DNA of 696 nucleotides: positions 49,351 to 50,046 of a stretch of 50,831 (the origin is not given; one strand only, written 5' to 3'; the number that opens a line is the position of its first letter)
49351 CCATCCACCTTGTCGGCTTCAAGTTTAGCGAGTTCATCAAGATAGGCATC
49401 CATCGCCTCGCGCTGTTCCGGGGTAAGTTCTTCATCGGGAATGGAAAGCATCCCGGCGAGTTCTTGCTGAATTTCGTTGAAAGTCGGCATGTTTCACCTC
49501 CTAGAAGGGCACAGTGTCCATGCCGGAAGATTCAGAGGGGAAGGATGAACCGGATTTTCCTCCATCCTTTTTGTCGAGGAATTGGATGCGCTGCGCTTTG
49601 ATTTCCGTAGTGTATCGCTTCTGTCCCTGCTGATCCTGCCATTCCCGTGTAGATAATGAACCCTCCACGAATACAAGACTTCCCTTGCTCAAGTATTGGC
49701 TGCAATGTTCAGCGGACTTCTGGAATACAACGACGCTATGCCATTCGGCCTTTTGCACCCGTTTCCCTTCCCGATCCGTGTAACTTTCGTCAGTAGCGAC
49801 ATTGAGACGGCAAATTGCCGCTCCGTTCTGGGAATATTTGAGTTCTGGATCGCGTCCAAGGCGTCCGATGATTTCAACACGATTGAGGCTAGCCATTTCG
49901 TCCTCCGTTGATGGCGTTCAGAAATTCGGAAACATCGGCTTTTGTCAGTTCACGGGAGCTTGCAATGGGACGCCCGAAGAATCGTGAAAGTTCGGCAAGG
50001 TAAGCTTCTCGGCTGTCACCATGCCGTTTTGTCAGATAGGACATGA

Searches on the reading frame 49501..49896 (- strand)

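Call 39: search_protein_families(library=pfam, proteins=[window:49501-49896:-], max_evalue=0.01)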
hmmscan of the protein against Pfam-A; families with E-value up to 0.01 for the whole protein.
window:49501-49896:- (131 aa): 2 families
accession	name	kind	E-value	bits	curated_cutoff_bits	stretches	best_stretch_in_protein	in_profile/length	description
PF00436.31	SSB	-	7e-39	132.5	26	1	4-107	1-104/104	Single-strand binding protein family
PF01336.31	tRNA_anti-codon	-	0.0049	17.2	27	0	55-105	31-73/75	OB-fold nucleic acid binding domain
